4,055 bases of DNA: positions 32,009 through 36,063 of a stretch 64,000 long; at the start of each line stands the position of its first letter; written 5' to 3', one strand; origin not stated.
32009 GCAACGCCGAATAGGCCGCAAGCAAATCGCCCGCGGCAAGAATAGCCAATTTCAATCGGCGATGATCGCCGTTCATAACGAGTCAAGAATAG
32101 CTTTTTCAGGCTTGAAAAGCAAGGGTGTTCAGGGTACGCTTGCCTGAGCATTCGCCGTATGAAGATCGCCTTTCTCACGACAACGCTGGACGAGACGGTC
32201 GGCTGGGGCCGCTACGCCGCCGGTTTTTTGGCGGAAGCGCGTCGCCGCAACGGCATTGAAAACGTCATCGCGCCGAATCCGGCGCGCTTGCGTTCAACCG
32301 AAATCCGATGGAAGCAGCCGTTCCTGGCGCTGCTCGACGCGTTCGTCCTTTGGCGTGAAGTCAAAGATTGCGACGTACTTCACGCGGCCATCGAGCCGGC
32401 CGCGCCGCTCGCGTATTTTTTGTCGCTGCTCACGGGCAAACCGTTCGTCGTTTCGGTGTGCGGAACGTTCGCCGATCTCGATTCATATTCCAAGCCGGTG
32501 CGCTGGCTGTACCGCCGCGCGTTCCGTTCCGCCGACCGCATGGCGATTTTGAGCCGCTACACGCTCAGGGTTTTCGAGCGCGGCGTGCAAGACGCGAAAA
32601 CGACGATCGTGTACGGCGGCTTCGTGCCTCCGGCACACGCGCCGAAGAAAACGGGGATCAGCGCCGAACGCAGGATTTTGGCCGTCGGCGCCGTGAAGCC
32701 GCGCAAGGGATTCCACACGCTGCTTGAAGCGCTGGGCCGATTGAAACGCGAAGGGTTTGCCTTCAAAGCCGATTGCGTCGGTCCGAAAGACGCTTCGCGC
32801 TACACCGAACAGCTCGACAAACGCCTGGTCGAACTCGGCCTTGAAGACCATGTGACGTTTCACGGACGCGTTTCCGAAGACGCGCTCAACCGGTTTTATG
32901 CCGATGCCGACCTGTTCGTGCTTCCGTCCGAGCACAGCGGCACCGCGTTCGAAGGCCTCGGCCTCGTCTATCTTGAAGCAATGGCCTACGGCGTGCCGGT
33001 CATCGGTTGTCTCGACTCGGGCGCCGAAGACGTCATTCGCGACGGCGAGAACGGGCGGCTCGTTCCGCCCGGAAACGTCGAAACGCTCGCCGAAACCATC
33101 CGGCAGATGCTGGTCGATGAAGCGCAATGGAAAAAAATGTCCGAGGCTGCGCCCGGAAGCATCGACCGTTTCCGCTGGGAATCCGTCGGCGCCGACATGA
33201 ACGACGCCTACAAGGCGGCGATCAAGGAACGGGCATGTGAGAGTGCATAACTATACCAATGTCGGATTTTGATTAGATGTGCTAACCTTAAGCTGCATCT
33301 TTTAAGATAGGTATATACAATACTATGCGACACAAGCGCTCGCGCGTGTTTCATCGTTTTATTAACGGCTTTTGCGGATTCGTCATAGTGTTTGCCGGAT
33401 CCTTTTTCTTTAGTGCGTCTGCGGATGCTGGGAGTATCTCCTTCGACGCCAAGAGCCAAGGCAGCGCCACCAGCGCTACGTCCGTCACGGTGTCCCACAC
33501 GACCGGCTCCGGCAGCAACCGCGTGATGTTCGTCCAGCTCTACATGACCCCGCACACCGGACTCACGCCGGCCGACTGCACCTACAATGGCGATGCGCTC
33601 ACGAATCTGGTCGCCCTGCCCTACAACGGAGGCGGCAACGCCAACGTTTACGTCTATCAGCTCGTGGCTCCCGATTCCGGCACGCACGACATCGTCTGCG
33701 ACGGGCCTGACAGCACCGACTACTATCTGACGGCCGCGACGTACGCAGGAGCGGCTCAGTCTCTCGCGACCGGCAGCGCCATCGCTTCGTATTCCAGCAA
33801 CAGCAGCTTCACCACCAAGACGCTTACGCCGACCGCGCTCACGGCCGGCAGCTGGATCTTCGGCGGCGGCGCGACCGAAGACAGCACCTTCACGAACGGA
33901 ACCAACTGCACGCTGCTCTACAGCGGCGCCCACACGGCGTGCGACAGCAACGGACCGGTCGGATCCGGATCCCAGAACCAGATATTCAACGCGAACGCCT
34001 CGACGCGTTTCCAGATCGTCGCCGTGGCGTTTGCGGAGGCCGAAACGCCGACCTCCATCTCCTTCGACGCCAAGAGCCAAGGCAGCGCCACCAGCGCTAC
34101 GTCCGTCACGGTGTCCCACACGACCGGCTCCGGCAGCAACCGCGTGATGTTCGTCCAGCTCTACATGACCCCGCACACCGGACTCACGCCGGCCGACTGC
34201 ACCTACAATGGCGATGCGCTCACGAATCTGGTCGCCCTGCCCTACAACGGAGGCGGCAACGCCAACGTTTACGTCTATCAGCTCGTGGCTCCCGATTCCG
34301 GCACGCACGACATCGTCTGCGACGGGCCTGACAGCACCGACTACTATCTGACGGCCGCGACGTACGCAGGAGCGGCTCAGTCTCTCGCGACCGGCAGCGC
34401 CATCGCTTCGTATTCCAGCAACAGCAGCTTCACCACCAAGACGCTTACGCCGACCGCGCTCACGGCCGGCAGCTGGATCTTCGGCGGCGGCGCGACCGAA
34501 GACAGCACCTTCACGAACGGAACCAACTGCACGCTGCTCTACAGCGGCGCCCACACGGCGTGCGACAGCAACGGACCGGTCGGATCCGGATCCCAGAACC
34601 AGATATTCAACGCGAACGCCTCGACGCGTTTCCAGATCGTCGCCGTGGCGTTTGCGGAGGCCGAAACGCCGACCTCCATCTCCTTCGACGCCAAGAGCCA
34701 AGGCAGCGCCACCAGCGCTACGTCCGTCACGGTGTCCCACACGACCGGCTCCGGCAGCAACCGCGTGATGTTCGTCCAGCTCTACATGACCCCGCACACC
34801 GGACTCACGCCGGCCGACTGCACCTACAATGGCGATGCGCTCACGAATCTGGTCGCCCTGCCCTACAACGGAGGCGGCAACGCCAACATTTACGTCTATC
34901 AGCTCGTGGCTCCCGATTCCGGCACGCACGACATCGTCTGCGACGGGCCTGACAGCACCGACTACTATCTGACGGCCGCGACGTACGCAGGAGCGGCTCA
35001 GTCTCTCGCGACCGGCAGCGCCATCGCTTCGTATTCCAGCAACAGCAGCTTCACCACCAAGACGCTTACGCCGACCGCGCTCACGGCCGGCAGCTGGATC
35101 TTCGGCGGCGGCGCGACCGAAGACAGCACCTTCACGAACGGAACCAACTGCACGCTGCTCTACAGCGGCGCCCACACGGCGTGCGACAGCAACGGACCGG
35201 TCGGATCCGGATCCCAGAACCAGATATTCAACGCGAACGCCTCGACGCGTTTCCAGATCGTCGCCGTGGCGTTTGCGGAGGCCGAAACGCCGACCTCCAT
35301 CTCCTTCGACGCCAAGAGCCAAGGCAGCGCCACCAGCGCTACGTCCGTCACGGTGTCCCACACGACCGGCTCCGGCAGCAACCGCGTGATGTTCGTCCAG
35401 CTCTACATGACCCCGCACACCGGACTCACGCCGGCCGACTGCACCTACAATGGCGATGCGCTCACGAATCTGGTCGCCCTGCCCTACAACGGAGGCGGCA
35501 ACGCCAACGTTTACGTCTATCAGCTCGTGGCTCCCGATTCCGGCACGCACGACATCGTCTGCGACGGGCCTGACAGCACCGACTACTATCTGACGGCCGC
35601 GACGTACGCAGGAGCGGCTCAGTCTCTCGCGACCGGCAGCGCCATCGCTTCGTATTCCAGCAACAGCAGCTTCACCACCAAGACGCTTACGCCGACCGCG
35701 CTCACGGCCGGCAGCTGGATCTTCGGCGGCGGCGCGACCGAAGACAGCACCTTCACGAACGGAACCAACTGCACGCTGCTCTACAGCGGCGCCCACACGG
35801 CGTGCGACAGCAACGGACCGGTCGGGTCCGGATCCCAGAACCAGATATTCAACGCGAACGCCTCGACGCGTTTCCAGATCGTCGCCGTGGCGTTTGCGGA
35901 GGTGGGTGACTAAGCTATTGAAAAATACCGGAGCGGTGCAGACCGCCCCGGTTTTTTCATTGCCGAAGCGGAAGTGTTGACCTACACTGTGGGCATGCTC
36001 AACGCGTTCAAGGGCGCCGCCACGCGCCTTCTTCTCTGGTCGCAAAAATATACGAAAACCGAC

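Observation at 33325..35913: Secreted protein built from four >99%-identical 621-bp tandem repeats inside the glycan locus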

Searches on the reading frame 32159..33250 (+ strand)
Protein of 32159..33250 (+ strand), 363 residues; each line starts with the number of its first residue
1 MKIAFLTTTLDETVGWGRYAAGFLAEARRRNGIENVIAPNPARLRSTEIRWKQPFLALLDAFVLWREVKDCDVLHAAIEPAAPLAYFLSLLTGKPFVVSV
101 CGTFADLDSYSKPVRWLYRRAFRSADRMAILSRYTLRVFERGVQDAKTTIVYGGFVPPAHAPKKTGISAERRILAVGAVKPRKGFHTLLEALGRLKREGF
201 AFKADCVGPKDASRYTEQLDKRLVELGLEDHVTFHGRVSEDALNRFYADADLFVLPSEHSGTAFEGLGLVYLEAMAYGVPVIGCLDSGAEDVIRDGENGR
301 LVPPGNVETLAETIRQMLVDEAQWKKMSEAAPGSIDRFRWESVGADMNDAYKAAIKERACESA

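Call 9: search_protein_families(library=pfam, proteins=[window:32159-33250:+], max_evalue=0.1)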
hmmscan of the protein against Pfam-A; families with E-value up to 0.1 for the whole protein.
window:32159-33250:+ (363 aa): 6 families
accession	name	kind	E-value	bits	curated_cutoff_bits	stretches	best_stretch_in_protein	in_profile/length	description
PF00534.26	Glycos_transf_1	-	4.8e-37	127.6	26.4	1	163-331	7-169/172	Glycosyl transferases group 1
PF13692.12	Glyco_trans_1_4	-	4.2e-34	118.3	27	1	171-319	2-141/142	Glycosyl transferases group 1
PF13439.12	Glyco_transf_4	-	4.2e-11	43.6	28.5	1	51-154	50-165/170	Glycosyltransferase Family 4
PF20706.3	GT4-conflict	-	1.8e-09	37.5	26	1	131-330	157-367/385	Family 4 Glycosyltransferase in conflict systems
PF13579.12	Glyco_trans_4_4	-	9.7e-08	33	29.7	1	38-152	36-156/158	Glycosyl transferase 4-like domain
PF13524.12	Glyco_trans_1_2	-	2e-06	28.3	25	1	187-331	4-125/144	Glycosyl transferase-like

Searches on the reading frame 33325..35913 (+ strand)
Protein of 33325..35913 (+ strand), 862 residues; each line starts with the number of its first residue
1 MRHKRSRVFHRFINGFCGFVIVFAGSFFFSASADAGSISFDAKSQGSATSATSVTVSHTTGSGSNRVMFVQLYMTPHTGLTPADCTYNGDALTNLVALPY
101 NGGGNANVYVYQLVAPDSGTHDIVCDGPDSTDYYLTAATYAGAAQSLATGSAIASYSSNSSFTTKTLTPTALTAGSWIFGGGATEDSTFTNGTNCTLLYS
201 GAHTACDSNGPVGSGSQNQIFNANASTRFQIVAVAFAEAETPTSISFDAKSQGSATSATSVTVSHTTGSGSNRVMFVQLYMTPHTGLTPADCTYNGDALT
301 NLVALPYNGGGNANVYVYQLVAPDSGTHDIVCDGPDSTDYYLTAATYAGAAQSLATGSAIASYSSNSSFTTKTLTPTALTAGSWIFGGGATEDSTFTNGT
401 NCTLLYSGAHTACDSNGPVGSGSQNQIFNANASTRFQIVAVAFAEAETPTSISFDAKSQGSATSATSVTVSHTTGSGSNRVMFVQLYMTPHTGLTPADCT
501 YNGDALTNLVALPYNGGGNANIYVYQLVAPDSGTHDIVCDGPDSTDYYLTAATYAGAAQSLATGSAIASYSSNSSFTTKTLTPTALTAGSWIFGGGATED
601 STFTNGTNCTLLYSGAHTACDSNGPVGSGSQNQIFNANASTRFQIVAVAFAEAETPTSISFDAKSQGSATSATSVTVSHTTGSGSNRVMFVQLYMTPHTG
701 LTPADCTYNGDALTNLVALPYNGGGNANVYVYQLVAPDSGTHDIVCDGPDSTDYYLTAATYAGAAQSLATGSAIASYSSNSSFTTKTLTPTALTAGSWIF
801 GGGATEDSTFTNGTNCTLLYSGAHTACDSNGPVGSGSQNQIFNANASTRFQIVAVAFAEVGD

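Call 9: search_protein_families(library=pfam, proteins=[window:33325-35913:+], max_evalue=0.1)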
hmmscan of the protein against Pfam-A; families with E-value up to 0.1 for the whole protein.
window:33325-35913:+ (862 aa): 8 families
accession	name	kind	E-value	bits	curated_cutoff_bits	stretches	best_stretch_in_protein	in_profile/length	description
PF24025.1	Ig_DR_A0283-like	-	5.7e-07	30.2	27.1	0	113-144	50-79/102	DR_A0283-like, Ig-like domain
PF00137.26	ATP-synt_C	-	2.9e-06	27.8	24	0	137-180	10-53/60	ATP synthase subunit C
PF01640.23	Peptidase_C10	-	0.00091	19.9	26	0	316-341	155-180/194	Peptidase C10 family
PF19876.4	DUF6349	-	0.005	17.3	25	0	188-220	54-86/169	Family of unknown function (DUF6349)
PF02488.20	EMA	-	0.0058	16.8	25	0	235-282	138-185/250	Merozoite Antigen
PF13979.11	SopA_C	-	0.01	16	25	0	133-174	67-109/177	SopA-like catalytic domain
PF15016.13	C5orf34_C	-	0.02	15.1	27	0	106-138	44-76/82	C5orf34 C-terminal domain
PF10294.15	Methyltransf_16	-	0.026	14.7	21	0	83-97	127-141/174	Lysine methyltransferase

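Call 31: find_encoding_contigs(protein=window:33325-35913:+, flank=3000, max_places=10)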
Protein window:33325-35913:+ (862 aa): no gene with exactly this product is on record in the collection.

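Call 45: find_related_loci(query=window:33325-35913:+, collection=genome_contigs, flank=10000)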
Query window:33325-35913:+ (862 aa) in genome_contigs; peptide patterns used: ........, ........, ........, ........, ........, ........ (x = any residue, [..] = any of these).
20 stretches matched a pattern, but none encodes a relative of the query by tblastn (E <= 1e-3).

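Call 51: find_related_loci(query=window:33325-35913:+, collection=metagenome_contigs, flank=8000)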
Query window:33325-35913:+ (862 aa) in metagenome_contigs; peptide patterns used: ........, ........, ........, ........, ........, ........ (x = any residue, [..] = any of these).
19 stretches matched a pattern, but none encodes a relative of the query by tblastn (E <= 1e-3).
